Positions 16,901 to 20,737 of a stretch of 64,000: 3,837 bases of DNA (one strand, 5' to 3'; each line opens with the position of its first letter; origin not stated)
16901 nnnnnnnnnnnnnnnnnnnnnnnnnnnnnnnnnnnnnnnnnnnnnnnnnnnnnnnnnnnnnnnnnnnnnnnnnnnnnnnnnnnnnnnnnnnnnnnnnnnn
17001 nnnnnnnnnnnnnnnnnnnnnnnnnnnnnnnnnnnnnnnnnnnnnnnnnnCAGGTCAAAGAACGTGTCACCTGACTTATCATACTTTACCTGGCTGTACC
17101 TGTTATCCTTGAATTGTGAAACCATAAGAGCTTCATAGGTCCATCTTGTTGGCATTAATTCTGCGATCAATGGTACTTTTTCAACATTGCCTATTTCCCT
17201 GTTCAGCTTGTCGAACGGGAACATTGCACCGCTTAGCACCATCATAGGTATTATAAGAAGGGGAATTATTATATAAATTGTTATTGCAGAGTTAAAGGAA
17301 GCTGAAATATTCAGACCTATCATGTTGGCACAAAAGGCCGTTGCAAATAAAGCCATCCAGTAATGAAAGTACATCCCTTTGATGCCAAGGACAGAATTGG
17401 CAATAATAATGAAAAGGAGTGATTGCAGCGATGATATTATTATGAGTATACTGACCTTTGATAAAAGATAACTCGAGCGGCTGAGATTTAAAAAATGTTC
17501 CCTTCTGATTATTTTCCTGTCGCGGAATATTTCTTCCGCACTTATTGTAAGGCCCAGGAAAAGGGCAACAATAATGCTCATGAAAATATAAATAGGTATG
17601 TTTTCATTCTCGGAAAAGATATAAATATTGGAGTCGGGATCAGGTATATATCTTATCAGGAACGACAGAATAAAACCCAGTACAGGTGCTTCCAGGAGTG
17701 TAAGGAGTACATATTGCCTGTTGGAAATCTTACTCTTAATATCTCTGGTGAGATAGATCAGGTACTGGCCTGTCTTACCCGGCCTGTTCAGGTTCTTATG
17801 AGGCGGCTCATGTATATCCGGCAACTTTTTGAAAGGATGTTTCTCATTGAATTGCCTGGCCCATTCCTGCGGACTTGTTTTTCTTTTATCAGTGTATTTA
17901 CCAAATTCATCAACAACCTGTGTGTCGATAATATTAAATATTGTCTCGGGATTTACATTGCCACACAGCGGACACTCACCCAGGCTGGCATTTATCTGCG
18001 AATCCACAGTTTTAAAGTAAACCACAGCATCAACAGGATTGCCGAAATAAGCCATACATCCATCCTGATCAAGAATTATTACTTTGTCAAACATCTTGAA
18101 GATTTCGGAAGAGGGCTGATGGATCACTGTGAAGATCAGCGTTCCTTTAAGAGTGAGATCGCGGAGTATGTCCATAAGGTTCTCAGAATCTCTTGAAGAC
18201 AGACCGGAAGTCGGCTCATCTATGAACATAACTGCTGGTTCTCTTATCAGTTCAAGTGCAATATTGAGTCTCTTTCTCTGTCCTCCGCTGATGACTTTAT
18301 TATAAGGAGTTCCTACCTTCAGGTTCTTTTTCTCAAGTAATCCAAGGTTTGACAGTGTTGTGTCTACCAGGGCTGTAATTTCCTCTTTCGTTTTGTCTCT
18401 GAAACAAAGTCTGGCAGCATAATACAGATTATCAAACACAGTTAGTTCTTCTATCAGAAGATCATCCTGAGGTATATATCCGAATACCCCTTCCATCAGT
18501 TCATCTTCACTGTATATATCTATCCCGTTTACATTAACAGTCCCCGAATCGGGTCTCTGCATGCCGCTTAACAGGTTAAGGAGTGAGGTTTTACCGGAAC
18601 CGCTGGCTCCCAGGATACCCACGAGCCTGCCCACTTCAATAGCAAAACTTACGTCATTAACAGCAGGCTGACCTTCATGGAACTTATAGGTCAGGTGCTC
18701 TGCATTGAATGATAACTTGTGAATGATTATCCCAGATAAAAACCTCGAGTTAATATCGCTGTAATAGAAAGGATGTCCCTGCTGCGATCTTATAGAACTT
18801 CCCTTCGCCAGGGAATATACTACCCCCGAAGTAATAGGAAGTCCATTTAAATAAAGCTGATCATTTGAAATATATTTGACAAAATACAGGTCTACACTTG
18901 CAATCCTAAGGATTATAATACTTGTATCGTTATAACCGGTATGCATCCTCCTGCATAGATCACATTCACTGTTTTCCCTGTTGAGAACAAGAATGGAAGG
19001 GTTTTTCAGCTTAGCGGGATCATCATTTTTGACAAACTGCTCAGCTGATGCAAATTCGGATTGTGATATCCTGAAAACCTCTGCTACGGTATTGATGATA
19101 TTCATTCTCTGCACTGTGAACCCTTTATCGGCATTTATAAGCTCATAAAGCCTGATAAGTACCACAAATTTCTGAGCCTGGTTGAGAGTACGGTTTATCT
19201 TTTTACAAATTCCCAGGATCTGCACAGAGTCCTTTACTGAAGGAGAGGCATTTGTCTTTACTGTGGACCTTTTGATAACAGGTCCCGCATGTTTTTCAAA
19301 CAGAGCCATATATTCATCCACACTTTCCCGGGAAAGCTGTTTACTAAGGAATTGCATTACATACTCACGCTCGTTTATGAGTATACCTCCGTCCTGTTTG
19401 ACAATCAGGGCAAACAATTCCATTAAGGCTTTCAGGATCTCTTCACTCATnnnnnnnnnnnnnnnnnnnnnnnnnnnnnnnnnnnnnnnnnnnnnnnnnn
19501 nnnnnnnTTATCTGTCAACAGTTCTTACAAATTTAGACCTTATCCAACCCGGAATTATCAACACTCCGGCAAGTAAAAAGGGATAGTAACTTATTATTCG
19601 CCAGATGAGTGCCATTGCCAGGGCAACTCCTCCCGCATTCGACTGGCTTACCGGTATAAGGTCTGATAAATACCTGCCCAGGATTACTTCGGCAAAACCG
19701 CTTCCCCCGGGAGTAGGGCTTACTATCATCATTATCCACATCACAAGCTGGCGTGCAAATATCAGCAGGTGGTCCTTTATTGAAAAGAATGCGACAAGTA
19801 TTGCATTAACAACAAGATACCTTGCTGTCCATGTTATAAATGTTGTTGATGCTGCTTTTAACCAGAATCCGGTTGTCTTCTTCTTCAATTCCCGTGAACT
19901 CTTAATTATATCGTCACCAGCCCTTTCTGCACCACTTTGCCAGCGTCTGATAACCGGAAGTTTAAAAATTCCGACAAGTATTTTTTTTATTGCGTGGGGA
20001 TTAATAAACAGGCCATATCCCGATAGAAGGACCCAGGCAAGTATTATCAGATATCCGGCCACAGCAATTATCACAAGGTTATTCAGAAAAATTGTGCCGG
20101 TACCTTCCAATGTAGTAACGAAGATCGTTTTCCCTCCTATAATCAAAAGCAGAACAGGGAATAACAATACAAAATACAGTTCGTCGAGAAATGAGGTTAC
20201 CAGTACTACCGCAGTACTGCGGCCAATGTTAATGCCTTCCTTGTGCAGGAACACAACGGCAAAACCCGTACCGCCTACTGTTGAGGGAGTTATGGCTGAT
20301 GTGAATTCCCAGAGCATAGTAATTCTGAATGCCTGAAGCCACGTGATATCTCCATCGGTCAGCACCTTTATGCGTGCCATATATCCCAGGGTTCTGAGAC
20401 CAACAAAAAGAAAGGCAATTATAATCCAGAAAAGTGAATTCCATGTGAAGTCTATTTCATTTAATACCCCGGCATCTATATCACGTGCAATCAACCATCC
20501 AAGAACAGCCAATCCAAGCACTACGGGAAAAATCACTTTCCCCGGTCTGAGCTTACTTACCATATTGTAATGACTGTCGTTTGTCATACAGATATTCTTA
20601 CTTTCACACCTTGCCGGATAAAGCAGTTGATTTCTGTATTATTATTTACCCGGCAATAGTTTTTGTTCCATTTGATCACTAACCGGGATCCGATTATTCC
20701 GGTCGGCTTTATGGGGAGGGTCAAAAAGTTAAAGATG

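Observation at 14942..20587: Four-gene envelope operon: MprF/YbhN-type flippase-like protein, giant ABCG-type transporter with TerB-like head and ~240-aa outer loop, lipoprotein, small secreted protein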

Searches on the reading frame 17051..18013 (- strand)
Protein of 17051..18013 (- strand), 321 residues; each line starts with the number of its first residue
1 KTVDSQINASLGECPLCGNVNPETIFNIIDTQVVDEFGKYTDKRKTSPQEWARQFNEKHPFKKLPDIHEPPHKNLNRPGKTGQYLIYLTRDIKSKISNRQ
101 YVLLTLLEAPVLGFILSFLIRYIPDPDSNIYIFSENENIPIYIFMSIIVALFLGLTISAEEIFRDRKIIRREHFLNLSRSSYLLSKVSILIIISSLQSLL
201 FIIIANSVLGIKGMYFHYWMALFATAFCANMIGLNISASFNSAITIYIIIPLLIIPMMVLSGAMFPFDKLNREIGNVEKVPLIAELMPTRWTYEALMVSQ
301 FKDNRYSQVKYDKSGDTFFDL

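Call 86: search_solved_structures(query=A10, max_evalue=1, show_alignments=1)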
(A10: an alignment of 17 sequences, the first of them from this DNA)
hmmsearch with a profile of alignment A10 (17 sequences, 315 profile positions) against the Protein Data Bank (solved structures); distinct sequences matched with E-value up to 1: 28.
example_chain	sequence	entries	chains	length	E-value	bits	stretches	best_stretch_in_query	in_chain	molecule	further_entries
7fdv_A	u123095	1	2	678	2.4e-08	36.8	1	46-281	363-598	ATP-binding cassette sub-family G member 1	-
7r8d_A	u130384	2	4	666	1.7e-05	27.4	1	75-281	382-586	Isoform 4 of ATP-binding cassette sub-family G member 1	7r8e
7r8c_A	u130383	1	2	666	1.7e-05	27.4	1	75-281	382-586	Isoform 4 of ATP-binding cassette sub-family G member 1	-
7oz1_A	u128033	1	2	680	1.8e-05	27.4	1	75-281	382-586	Isoform 4 of ATP-binding cassette sub-family G member 1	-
6hbu_A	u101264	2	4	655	0.00066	22.3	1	65-278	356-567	ATP-binding cassette sub-family G member 2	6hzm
6eti_A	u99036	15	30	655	0.00066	22.3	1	65-278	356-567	ATP-binding cassette sub-family G member 2 | Broad substrate specificity ATP-binding cassette transporter ABCG2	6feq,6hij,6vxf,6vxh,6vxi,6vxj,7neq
6hco_A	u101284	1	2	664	0.00068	22.2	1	65-278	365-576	ATP-binding cassette sub-family G member 2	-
5nj3_A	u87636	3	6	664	0.00068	22.2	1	65-278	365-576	ATP-binding cassette sub-family G member 2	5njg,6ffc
7oj8_A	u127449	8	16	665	0.00068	22.2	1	65-278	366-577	Broad substrate specificity ATP-binding cassette transporter ABCG2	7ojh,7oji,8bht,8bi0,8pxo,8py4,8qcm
7jr7_B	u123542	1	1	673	0.017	17.6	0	69-122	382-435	ATP-binding cassette sub-family G member 8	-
5do7_B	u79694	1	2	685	0.018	17.5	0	69-122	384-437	ATP-binding cassette sub-family G member 8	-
8cub_D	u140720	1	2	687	0.018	17.5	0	69-122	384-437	ATP-binding cassette sub-family G member 8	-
7r88_B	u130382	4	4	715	0.02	17.4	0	69-122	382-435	ATP-binding cassette sub-family G member 8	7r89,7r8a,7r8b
6yop_A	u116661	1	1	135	0.11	15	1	19-118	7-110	Sorting and assembly machinery component 50 homolog,Gamma-aminobutyric acid receptor-assoc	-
7r87_B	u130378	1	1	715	0.59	12.5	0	281-309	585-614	ATP-binding cassette sub-family G member 8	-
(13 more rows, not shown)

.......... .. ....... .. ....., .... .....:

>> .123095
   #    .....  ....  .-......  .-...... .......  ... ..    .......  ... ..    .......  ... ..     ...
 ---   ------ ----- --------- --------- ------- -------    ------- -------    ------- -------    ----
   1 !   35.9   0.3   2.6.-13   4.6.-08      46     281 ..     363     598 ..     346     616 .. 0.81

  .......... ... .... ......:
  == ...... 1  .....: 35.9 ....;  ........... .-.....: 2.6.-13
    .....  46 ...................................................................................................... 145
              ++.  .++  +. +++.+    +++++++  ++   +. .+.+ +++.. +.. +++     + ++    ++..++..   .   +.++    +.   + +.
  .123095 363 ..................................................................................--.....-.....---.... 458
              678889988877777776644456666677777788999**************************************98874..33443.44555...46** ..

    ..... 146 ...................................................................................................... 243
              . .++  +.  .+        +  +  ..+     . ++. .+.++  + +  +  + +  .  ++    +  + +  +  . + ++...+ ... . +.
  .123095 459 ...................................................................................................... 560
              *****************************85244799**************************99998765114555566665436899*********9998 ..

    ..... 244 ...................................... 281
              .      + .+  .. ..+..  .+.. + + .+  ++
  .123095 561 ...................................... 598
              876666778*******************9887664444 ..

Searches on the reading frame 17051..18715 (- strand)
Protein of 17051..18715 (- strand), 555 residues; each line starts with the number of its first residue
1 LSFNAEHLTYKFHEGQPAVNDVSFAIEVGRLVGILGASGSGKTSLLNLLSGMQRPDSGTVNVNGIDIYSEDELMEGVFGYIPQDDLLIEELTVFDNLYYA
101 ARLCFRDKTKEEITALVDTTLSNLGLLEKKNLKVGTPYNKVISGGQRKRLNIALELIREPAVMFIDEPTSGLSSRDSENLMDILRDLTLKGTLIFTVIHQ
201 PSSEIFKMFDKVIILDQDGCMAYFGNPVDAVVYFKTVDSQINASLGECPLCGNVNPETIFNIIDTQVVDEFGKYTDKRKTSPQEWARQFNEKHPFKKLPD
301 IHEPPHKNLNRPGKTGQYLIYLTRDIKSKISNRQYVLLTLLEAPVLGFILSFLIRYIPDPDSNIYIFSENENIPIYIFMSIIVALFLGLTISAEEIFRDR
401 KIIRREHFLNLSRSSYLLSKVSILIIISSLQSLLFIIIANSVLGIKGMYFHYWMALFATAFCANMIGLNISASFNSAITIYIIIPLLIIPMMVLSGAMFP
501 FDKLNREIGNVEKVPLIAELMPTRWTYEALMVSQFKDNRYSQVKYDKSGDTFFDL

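Call 82: search_solved_structures(query=window:17051-18715:-, max_evalue=1e-25, show_alignments=0)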
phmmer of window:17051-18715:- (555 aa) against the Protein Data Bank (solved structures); distinct sequences matched with E-value up to 1e-25: 82 (the best 60 are shown).
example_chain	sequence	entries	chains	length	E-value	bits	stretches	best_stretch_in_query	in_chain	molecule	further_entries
9iuk_A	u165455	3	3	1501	3.3e-45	157.8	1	18-226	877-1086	Pleiotropic ABC efflux transporter of multiple drugs CDR1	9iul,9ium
9s2c_A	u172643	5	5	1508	1.9e-44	155.3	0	16-230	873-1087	Pleiotropic ABC efflux transporter of multiple drugs CDR1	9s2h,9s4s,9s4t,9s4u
7w01_A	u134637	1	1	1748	9.4e-42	146.4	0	6-212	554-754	Phospholipid-transporting ATPase ABCA3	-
7lkp_A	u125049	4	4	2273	1.6e-41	145.6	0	15-227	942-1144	Retinal-specific phospholipid-transporting ATPase ABCA4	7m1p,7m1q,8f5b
7e7i_A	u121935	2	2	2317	1.7e-41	145.5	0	15-227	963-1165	Retinal-specific phospholipid-transporting ATPase ABCA4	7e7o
7p03_A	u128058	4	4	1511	6.2e-41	143.7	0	16-229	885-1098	Pleiotropic ABC efflux transporter of multiple drugs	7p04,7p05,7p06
7w02_A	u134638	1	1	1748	6.4e-41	143.7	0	6-212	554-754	Phospholipid-transporting ATPase ABCA3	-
7lkz_A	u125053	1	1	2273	1.1e-40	142.9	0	15-227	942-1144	Retinal-specific phospholipid-transporting ATPase ABCA4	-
7e7q_A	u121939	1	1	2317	1.2e-40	142.8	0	15-227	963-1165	Retinal-specific phospholipid-transporting ATPase ABCA4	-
7tby_A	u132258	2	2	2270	1.2e-36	129.6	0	6-249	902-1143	ATP-binding cassette, sub-family A (ABC1), member 1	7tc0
7tdt_A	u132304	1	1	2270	1.2e-36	129.6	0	6-249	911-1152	Phospholipid-transporting ATPase ABCA1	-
7tbz_A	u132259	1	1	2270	1.2e-36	129.6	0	6-249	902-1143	ATP-binding cassette, sub-family A (ABC1), member 1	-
5xjy_A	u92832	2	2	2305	1.2e-36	129.5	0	6-249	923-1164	ATP-binding cassette sub-family A member 1 | Phospholipid-transporting ATPase ABCA1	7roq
7r8c_A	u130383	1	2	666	4.9e-36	127.5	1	21-236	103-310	Isoform 4 of ATP-binding cassette sub-family G member 1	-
6eti_A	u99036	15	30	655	6.4e-36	127.1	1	31-237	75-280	ATP-binding cassette sub-family G member 2 | Broad substrate specificity ATP-binding cassette transporter ABCG2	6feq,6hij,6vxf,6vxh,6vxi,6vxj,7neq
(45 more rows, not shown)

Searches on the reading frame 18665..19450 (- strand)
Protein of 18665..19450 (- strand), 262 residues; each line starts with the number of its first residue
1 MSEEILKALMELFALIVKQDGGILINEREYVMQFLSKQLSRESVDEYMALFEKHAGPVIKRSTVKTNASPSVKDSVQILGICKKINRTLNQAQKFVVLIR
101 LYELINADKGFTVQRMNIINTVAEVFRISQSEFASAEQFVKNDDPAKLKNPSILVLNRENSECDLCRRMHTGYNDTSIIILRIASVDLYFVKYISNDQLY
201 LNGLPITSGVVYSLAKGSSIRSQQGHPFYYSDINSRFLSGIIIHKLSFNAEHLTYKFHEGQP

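Call 55: search_solved_structures(query=A7, max_evalue=10)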
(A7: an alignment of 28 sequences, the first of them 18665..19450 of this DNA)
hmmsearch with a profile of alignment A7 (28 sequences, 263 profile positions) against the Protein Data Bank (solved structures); distinct sequences matched with E-value up to 10: 2.
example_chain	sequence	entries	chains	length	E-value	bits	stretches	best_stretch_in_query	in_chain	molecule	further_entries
5yyx_A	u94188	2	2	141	0.84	12.5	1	180-225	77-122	Meiosis-specific serine/threonine-protein kinase MEK1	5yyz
4h1l_H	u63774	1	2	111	1.8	11.4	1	189-243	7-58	Ani2.3 TCR B chain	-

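Call 60: predict_structure(alignment_id=A7)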
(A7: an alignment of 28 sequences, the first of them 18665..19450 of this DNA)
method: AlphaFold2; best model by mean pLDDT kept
length: 262 residues; sequences in the alignment: 28
mean_pLDDT: 87.5   pTM: 0.83
mean pLDDT of the five models: 87.5, 86.8, 86.2, 85.9, 82.7
residues with pLDDT >= 90: 164; 70-90: 74; 50-70: 20; < 50: 4
segments of 3 or more residues with pLDDT < 50: none
pLDDT, mean of each block of 10 residues (from residue 1): 87 91 90 92 95 81 53 85 93 96 91 91 97 97 92 90 79 86 97 94 94 95 89 87 69 75 52
secondary structure, 60 per line:
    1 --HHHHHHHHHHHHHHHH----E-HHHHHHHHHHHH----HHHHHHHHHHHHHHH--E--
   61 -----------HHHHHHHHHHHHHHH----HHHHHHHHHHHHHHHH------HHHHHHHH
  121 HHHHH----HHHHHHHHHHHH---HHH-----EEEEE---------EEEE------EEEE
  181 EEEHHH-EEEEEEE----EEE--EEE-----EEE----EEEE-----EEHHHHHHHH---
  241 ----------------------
elements in order: H3-18 H25-36 H41-55 H72-86 H91-106 H113-125 H130-141 E153-157 E167-170 E177-183 E188-194 E199-201 E204-206 E212-214 E219-222 H230-237

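Call 62: fold_search(model_id=the predicted structure, library=pdb)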
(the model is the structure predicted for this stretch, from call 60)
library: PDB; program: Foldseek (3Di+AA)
matches with E <= 10: 228; with E <= 0.001: 0
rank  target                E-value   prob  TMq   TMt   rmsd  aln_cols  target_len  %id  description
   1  5t2f_D                2.9e-03  0.80  0.23  0.24  21.1       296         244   11  Structure of the FHA1 domain of Rad53 bound to the BRCT domain of Dbf4 (released 2017-03-15)
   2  4jon_E                3.1e-03  1.00  0.24  0.48   3.1        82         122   17  Crystal structure of a centrosomal protein 170kDa, transcript variant beta (CEP170) from Homo sapiens at 2.15 A resolu (released 2013-04-17)
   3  5yyz_A                3.8e-03  1.00  0.24  0.56   3.9        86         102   20  Crystal structure of the MEK1 FHA domain in complex with the HOP1 pThr318 peptide. (released 2018-10-17)
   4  4jon_A                4.5e-03  1.00  0.24  0.48   3.1        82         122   17  Crystal structure of a centrosomal protein 170kDa, transcript variant beta (CEP170) from Homo sapiens at 2.15 A resolu (released 2013-04-17)
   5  4jon_C                6.9e-03  1.00  0.24  0.49   3.1        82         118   17  Crystal structure of a centrosomal protein 170kDa, transcript variant beta (CEP170) from Homo sapiens at 2.15 A resolu (released 2013-04-17)
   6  4jon_D                8.6e-03  1.00  0.24  0.49   3.1        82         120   17  Crystal structure of a centrosomal protein 170kDa, transcript variant beta (CEP170) from Homo sapiens at 2.15 A resolu (released 2013-04-17)
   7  4jon_B                9.0e-03  1.00  0.24  0.47   3.1        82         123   17  Crystal structure of a centrosomal protein 170kDa, transcript variant beta (CEP170) from Homo sapiens at 2.15 A resolu (released 2013-04-17)
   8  5yyx                  9.0e-03  1.00  0.22  0.44   5.0        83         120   19  Crystal Structure of the MEK1 FHA domain (released 2018-10-10)
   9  5t2s_A                1.1e-02  0.63  0.23  0.24  20.4       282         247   13  Structure of the FHA1 domain of Rad53 bound simultaneously to the BRCT domain of Dbf4 and a phosphopeptide. (released 2016-10-12)
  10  6c4u_D                1.1e-02  1.00  0.23  0.45   7.1       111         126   16  Engineered FHA with Myc-pTBD peptide (released 2018-05-30)
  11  4ejq_G                1.2e-02  1.00  0.24  0.41   8.9       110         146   15  Crystal structure of KIF1A C-CC1-FHA (released 2012-10-03)
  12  5t2f_C                1.4e-02  0.54  0.22  0.23  20.4       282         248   12  Structure of the FHA1 domain of Rad53 bound to the BRCT domain of Dbf4 (released 2017-03-15)
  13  4ejq_D                1.5e-02  0.99  0.23  0.38   9.4       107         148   17  Crystal structure of KIF1A C-CC1-FHA (released 2012-10-03)
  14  4egx_A                1.9e-02  1.00  0.23  0.33   9.2       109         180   17  Crystal structure of KIF1A CC1-FHA tandem (released 2012-10-03)
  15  6c4u_B                2.0e-02  0.99  0.21  0.41   6.8       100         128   18  Engineered FHA with Myc-pTBD peptide (released 2018-05-30)
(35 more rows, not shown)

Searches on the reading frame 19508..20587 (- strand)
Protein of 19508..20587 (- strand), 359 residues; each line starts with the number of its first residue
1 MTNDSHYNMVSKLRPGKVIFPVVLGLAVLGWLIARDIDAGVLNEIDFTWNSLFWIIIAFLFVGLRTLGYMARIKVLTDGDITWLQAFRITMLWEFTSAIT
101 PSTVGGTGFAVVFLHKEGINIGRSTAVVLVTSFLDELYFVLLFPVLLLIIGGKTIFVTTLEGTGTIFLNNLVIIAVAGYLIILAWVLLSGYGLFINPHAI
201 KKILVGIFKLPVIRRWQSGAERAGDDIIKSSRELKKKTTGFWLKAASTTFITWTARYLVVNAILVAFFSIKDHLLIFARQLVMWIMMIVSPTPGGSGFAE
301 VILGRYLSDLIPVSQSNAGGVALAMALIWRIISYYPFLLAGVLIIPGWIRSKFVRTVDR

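Call 3: search_protein_families(library=pfam, proteins=[window:19508-20587:-], max_evalue=0.1)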
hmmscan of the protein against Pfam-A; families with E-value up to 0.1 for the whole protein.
window:19508-20587:- (359 aa): 1 family
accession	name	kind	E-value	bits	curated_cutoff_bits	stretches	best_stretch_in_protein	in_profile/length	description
PF03706.18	LPG_synthase_TM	-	3e-24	86.5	33.4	1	21-341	4-302/302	Lysylphosphatidylglycerol synthase TM region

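Call 4: search_protein_families(library=ncbifam, proteins=[window:19508-20587:-], max_evalue=0.1)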
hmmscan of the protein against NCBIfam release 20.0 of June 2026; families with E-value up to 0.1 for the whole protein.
window:19508-20587:- (359 aa): 2 families
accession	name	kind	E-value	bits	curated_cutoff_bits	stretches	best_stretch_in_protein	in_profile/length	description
TIGR00374.1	TIGR00374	subfamily_domain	3.2e-21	76.1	43.2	1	53-345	30-310/323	flippase-like domain-containing protein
NF053789.1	GlcN_PG_flip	equivalog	6.8e-11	42.1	320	1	78-342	65-311/327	glucosaminyl phosphatidylglycerol flippase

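Call 97: search_protein_families(library=padloc, proteins=[window:19508-20587:-], max_evalue=0.01)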
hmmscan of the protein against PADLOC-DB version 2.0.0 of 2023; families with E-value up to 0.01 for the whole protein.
window:19508-20587:- (359 aa): 0 families
